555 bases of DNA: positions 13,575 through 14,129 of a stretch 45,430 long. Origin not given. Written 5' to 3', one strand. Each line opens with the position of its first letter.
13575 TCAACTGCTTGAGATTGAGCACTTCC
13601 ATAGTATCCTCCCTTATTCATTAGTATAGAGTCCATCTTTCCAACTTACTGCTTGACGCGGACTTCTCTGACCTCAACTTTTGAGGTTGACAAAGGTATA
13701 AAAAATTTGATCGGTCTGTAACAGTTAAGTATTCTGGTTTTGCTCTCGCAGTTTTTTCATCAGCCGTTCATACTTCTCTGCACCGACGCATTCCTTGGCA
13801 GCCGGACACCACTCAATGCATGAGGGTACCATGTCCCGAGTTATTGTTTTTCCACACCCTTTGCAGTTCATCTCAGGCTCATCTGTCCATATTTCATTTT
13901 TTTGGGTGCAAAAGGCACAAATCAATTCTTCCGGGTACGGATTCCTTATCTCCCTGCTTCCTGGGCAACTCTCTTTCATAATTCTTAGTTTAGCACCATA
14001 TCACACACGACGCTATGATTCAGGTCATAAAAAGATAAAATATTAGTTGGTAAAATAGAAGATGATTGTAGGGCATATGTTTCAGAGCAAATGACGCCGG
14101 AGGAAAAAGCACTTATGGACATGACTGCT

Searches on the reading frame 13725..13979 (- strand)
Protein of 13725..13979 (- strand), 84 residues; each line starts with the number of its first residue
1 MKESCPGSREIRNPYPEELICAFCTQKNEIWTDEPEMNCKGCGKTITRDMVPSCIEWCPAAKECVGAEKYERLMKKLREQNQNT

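Call 7: search_protein_families(library=pfam, proteins=[window:13725-13979:-])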
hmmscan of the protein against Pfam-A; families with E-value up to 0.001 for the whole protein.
window:13725-13979:- (84 aa): 0 families

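Call 40: search_protein_families(library=ncbifam, proteins=[window:13725-13979:-], max_evalue=0.001)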
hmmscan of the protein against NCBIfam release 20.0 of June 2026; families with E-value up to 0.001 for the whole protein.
window:13725-13979:- (84 aa): 0 families

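Call 61: find_homologous_proteins(query=window:13725-13979:-, max_evalue=0.00001)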
Query window:13725-13979:- (84 aa): 146 proteins with E <= 0.00001 among 146 candidates; the best 120 are listed.
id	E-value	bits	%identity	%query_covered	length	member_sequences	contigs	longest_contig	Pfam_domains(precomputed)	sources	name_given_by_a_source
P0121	2.9e-45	170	86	100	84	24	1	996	-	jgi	jgi:predicted amidophosphoribosyltransferase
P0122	8.5e-45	168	86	100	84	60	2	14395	-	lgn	-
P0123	2.0e-44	167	84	99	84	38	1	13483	-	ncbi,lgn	ncbi:MAG TPA: hypothetical protein VF790_05885 [Dissulfurispiraceae bacterium]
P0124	7.3e-43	162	85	96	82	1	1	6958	-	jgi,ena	-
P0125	2.2e-41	157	82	99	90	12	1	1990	-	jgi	jgi:hypothetical protein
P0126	3.3e-41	157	76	98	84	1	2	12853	-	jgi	jgi:hypothetical protein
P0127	2.5e-40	154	81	96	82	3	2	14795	-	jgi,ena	-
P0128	3.4e-40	153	80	98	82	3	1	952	-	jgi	jgi:predicted amidophosphoribosyltransferase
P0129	4.3e-40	153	81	95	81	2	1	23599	-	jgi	jgi:predicted amidophosphoribosyltransferase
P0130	5.6e-40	153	77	99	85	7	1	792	-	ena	-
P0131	7.2e-40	152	81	96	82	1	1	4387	-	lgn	-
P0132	1.0e-39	152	79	98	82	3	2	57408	-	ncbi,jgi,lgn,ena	-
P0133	1.1e-39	152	78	96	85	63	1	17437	-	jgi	-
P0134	1.9e-39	151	71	100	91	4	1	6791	-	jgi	jgi:hypothetical protein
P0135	3.7e-39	150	79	96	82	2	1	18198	-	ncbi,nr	ncbi:MAG: hypothetical protein C0415_04030 [Thermodesulfovibrio sp.]|nr:hypothetical protein [Thermo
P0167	4.8e-34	134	73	89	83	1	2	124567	-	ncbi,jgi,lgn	ncbi:MAG: hypothetical protein Kow0025_22800 [Thermodesulfovibrionales bacterium]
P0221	6.1e-31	124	66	94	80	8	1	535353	-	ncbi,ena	-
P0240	5.7e-30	121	70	99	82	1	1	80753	-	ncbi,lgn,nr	ncbi:MAG: hypothetical protein L7F77_02495 [Candidatus Magnetominusculus sp. LBB02]|nr:hypothetical 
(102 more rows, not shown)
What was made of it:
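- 13288..13979 (-): 84-aa 8-Cys protein (13725-13979) followed by a cupin gene (13288-13602). Magnetominusculus (call 61).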

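Call 62: find_encoding_contigs(protein=P0221, flank=10000, max_places=1)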
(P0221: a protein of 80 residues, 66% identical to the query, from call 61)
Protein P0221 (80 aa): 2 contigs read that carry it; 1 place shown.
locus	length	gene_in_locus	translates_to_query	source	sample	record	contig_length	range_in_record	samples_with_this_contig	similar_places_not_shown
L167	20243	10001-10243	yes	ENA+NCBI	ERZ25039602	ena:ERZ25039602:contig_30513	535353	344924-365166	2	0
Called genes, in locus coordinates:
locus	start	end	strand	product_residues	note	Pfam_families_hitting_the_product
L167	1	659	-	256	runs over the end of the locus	PF02620:YceD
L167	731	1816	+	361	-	PF01058:Oxidored_q6, PF14720:NiFe_hyd_SSU_C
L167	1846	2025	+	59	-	PF27537:HoxH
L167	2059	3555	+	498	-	PF00374:NiFeSe_Hases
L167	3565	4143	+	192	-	PF01292:Ni_hydr_CYTB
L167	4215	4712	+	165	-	PF01750:HycI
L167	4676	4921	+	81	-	PF01455:HupF_HypC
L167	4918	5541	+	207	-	PF02441:Flavoprotein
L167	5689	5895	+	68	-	PF04014:MazE_antitoxin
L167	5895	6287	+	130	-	PF01850:PIN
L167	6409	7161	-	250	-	-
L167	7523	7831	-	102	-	-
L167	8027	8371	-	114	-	PF04358:DsrC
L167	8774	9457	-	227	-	PF12281:NTP_transf_8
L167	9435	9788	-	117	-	-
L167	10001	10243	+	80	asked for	-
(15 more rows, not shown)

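Call 63: find_encoding_contigs(protein=P0240, flank=10000, max_places=1)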
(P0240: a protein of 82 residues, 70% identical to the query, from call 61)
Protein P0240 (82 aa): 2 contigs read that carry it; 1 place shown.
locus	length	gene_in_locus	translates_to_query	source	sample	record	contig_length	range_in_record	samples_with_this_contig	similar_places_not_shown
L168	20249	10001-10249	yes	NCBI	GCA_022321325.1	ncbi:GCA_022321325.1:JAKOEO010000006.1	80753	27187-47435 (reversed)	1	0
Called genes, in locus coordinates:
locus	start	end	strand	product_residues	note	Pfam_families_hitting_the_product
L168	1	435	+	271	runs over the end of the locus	-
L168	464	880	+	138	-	-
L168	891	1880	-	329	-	PF02543:Carbam_trans_N (faint), PF00814:TsaD, PF22521:HypF_C_2 (weak)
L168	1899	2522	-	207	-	PF03548:LolA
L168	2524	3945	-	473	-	PF13727:CoA_binding_3, PF02397:Bac_transf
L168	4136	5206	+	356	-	PF00483:NTP_transferase, PF12804:NTP_transf_3, PF25087:GMPPB_C (faint), PF25084:LbH_EIF2B (weak), PF00132:Hexapep (faint)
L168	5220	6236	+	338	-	PF01073:3Beta_HSD, PF01370:Epimerase, PF02719:Polysacc_synt_2, PF04321:RmlD_sub_bind, PF05368:NmrA (faint), PF13460:NAD_binding_10 (weak), PF16363:GDP_Man_Dehyd, PF07993:NAD_binding_4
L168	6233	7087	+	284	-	PF01370:Epimerase, PF04321:RmlD_sub_bind, PF02719:Polysacc_synt_2 (weak), PF16363:GDP_Man_Dehyd, PF07993:NAD_binding_4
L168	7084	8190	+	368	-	PF01593:Amino_oxidase (faint), PF13450:NAD_binding_8, PF03275:GLF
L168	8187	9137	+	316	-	PF01073:3Beta_HSD, PF01370:Epimerase, PF02719:Polysacc_synt_2, PF04321:RmlD_sub_bind, PF16363:GDP_Man_Dehyd, PF07993:NAD_binding_4 (weak)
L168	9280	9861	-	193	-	PF27276:MJ0349 (weak)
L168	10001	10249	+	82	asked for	-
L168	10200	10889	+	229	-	PF00702:Hydrolase, PF12710:HAD (weak), PF13419:HAD_2, PF13242:Hydrolase_like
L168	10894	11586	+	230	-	PF13489:Methyltransf_23, PF13847:Methyltransf_31, PF08241:Methyltransf_11, PF08242:Methyltransf_12, PF13649:Methyltransf_25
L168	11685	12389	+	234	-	PF00691:OmpA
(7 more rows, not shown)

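Call 64: find_encoding_contigs(protein=P0167, flank=10000, max_places=1)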
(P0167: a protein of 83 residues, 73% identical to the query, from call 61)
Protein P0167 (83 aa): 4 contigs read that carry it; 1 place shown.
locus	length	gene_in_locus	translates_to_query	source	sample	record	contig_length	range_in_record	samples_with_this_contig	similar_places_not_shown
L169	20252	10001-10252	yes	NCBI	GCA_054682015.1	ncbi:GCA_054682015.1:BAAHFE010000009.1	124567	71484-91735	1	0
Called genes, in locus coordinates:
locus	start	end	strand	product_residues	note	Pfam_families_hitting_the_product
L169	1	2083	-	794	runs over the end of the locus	PF00515:TPR_1 (faint), PF07719:TPR_2 (faint), PF09976:TPR_21 (faint), PF12895:ANAPC3 (faint), PF13174:TPR_6 (faint), PF13176:TPR_7 (faint), PF13181:TPR_8 (faint), PF13414:TPR_11 (faint), +8 more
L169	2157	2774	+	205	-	PF02663:FmdE, PF01258:zf-dskA_traR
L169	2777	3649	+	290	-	PF00696:AA_kinase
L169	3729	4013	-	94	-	-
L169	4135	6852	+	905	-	PF00005:ABC_tran (faint), PF02463:SMC_N (faint), PF13191:AAA_16 (faint), PF13304:AAA_21 (faint), PF13555:AAA_29 (faint), PF20703:nSTAND1 (faint), PF17760:UvrA_inter (faint), PF17755:UvrA_DNA-bind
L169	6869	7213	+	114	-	-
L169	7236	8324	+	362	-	PF00350:Dynamin_N (faint), PF01926:MMR_HSR1, PF02421:FeoB_N (weak), PF06071:YchF-GTPase_C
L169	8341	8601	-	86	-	PF02617:ClpS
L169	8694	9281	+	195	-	PF02441:Flavoprotein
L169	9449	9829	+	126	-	PF08722:Tn7_TnsA-like_N (weak)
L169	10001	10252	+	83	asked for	-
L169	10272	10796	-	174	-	PF23914:TPR_CcmH_CycH, PF13432:TPR_16 (weak), PF13424:TPR_12 (weak), PF00515:TPR_1, PF07719:TPR_2, PF14559:TPR_19, PF00515:TPR_1, PF13371:TPR_9, +13 more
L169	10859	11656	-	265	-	PF01148:CTP_transf_1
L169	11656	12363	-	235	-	PF01255:Prenyltransf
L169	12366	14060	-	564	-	PF01839:FG-GAP (faint)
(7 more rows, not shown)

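Call 65: find_encoding_contigs(protein=P0123, flank=10000, max_places=1)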
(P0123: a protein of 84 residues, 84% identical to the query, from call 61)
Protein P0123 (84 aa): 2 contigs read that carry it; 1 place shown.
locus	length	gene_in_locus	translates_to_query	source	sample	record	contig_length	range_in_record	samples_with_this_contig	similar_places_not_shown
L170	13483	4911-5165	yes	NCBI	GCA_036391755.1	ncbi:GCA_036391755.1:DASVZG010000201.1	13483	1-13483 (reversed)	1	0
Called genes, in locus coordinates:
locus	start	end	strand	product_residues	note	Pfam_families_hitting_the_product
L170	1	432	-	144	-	PF00579:tRNA-synt_1b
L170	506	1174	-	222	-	PF02163:Peptidase_M50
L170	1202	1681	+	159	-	-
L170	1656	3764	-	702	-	PF00403:HMA, PF00122:E1-E2_ATPase, PF00702:Hydrolase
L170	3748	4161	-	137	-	PF13545:HTH_Crp_2 (faint), PF01022:HTH_5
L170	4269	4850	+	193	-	PF02441:Flavoprotein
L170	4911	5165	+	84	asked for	-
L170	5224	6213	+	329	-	PF00762:Ferrochelatase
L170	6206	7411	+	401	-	PF00890:FAD_binding_2 (weak), PF01266:DAO, PF01593:Amino_oxidase, PF01946:Thi4 (weak), PF07992:Pyr_redox_2 (faint), PF13450:NAD_binding_8, PF13738:Pyr_redox_3 (faint)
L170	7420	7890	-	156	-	-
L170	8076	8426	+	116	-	-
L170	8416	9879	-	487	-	PF13520:AA_permease_2, PF00324:AA_permease, PF13906:AA_permease_C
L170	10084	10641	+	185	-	-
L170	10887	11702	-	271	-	PF00459:Inositol_P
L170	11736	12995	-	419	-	PF01938:TRAM (faint), PF05958:tRNA_U5-meth_tr, PF03602:Cons_hypoth95 (weak), PF05175:MTS (weak), PF02475:TRM5-TYW2_MTfase, PF13649:Methyltransf_25 (weak), PF13847:Methyltransf_31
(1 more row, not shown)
